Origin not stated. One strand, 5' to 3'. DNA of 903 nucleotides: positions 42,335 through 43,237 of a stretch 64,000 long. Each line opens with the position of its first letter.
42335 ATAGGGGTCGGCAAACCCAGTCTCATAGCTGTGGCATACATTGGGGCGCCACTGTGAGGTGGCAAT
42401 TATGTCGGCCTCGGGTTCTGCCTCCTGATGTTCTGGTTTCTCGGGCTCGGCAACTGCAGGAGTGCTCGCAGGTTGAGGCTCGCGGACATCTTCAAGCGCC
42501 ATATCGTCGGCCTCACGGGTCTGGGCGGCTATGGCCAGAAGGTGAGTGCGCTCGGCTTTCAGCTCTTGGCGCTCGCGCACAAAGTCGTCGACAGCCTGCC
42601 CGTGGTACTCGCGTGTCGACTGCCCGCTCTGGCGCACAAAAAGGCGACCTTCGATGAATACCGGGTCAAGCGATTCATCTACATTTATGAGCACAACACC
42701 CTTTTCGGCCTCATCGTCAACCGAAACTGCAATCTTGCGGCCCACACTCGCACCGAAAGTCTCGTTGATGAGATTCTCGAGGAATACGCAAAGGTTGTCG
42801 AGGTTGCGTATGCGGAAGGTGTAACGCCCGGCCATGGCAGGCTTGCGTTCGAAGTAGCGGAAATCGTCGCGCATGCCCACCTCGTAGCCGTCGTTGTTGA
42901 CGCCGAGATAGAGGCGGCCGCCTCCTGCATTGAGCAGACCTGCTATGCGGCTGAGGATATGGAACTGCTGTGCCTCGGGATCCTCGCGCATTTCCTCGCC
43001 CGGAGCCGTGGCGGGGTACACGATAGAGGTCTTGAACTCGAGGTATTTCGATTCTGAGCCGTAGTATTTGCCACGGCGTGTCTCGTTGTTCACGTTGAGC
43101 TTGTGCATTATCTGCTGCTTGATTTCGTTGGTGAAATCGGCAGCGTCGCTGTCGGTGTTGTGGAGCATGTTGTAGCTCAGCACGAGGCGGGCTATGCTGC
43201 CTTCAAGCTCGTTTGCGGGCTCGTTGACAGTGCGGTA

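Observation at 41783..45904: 1373-aa orphan protein: AlbA_2/Schlafen-like core flanked by OB/S1-like modules, with no NTPase motif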

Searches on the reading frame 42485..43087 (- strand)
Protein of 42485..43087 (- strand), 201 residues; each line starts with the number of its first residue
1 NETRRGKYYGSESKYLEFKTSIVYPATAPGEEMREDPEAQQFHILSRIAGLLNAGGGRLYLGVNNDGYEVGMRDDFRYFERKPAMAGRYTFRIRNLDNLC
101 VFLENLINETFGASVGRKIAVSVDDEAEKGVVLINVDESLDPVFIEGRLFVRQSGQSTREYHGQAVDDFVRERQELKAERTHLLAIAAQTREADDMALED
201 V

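Call 36: search_solved_structures(query=A5, max_evalue=10, show_alignments=5)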
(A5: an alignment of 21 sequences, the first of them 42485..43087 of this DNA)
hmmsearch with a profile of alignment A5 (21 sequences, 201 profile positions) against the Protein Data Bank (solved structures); distinct sequences matched with E-value up to 10: 19.
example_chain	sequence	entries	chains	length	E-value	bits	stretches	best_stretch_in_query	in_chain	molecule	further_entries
7cux_A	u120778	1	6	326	0.00019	24.2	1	31-69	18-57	Schlafen family member 5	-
7q3z_B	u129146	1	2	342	0.00022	24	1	31-69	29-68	Schlafen family member 5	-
6rr9_A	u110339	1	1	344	0.00022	24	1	31-69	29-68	Schlafen family member 5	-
7fex_A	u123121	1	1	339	0.00049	22.9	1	41-67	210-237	SLFN11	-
7lrc_A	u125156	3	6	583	0.0011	21.7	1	42-83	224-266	Schlafen family member 12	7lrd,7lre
7eg0_B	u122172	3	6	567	0.0013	21.5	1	42-83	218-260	Schlafen family member 12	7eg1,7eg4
7ppj_A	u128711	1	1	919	0.0033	20.2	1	31-69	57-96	Schlafen family member 5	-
7zep_A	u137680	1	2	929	0.0073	19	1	14-69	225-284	Schlafen family member 11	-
9jn9_A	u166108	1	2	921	0.031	17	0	38-103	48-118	Protein SLFN14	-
9nyy_A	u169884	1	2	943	0.032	16.9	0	38-103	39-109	Protein SLFN14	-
9jr9_A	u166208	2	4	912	0.034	16.9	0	38-103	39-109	Protein SLFN14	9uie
9erd_A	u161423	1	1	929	0.035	16.8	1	37-69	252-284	Schlafen family member 11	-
7zel_A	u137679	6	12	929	0.036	16.8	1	37-69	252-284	Schlafen family member 11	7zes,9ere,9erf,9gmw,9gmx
4ix9_A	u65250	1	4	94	0.059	16.1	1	118-182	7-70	V-type proton ATPase subunit F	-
5yd0_A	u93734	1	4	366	0.12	15.1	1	34-67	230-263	Schlafen 8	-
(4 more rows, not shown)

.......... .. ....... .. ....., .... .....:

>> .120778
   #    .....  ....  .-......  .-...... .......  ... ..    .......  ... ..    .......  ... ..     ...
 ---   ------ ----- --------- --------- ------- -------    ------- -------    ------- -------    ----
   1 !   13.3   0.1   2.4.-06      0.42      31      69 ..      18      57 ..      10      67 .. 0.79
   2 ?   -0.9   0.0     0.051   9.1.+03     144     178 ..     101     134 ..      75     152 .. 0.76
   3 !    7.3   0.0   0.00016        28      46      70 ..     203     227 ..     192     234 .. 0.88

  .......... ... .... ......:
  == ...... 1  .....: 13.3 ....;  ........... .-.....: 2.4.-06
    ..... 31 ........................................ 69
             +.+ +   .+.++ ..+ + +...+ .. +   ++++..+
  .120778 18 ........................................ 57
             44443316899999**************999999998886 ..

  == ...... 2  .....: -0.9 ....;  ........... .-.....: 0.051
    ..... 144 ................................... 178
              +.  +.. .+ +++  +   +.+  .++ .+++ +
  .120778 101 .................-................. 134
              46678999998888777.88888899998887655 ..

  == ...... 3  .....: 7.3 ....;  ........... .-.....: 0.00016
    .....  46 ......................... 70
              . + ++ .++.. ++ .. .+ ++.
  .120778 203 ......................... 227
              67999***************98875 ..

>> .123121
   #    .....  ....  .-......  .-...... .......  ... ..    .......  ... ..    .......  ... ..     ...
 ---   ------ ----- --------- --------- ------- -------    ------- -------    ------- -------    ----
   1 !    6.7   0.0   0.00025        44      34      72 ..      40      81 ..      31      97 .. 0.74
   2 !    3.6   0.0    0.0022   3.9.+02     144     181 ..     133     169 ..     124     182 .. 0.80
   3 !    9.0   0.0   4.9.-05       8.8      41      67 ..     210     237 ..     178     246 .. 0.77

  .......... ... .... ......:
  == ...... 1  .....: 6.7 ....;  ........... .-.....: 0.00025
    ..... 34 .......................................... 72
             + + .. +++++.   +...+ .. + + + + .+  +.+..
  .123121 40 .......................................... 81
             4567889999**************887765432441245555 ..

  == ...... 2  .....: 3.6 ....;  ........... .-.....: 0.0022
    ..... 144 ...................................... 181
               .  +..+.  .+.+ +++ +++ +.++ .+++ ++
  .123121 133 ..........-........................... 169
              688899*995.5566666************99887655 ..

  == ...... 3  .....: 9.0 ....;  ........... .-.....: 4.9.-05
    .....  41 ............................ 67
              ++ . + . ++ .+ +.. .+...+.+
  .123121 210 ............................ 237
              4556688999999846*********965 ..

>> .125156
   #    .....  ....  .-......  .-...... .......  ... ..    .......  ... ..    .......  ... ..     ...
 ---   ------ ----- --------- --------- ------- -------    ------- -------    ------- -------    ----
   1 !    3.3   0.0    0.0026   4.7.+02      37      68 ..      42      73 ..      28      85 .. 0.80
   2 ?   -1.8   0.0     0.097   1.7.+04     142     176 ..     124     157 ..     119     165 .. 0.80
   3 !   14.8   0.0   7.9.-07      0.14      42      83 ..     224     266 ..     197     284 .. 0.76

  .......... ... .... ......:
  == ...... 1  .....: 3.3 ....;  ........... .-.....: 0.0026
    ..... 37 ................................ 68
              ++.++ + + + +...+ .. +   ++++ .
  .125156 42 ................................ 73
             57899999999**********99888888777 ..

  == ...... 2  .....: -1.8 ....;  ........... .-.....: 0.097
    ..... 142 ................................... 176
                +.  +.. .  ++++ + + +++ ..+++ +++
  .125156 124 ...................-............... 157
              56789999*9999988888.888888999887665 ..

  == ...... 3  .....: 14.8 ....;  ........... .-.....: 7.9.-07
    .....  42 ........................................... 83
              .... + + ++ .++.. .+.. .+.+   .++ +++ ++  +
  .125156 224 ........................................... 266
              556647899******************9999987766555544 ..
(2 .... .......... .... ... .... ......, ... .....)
